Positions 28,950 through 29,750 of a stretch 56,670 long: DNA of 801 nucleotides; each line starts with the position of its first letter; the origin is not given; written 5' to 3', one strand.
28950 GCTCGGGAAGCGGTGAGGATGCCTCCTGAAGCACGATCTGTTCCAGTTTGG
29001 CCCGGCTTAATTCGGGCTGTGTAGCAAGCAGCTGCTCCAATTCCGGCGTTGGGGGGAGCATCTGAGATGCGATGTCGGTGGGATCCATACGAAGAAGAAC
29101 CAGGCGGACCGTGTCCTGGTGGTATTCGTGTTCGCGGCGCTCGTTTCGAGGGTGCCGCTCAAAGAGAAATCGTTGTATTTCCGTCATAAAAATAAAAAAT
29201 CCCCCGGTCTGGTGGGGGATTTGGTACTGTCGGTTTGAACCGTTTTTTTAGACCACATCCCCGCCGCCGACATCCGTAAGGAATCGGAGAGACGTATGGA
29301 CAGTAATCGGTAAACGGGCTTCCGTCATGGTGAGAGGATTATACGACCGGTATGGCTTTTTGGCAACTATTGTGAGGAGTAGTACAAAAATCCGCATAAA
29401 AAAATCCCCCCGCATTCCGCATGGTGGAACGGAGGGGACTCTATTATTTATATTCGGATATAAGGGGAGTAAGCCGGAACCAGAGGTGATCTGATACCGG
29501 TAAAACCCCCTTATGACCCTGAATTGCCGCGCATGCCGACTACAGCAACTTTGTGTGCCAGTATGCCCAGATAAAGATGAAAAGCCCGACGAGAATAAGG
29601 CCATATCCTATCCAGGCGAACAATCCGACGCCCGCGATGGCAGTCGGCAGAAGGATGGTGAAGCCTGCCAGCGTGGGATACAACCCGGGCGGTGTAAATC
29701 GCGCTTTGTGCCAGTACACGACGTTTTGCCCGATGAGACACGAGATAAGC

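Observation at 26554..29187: Nudix hydrolase fused to a divergent RelA/SpoT-like synthetase domain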

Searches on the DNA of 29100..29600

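Call 80: search_rna_families(source=window, start=29100, end=29600, threshold=evalue, max_evalue=10)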
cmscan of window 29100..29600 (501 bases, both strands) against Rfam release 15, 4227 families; matches with E-value up to 10: 7.
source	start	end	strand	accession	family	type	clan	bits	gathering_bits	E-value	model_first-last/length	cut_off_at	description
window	29189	29256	-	RF02371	PyrG_leader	Cis-reg; leader;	-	23.8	65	0.7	1-78/78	no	PyrG leader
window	29191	29249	-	RF01859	Phe_leader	Cis-reg; leader;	-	19.8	55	0.84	1-125/125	no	Phenylalanine leader peptide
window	29195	29327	-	RF02884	BcKCsr7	Gene; sRNA;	-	15.2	59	1.3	1-157/157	no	Burkholderia sRNA 7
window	29158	29219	+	RF03050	RAGATH-25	Gene; sRNA;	-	14.3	49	0.82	1-50/50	no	RAGATH-25 RNA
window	29455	29519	-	RF04274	mir-9223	Gene; miRNA;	-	14.3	53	6.6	1-76/76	no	mir-9223 microRNA precursor family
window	29522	29572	+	RF00301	snoZ256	Gene; snRNA; snoRNA; CD-box;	-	13.8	50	6.2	1-94/94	no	Small nucleolar RNA Z256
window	29191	29290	-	RF02837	anti-hemB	Gene; sRNA;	-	12.7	49.5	3.1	1-81/81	no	Burkholderia RNA 7 (anti-hemB)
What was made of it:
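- Tried and rejected: There is no Rfam match; the best is PyrG leader at 23.8 bits against a gathering score of 65 (call 80).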
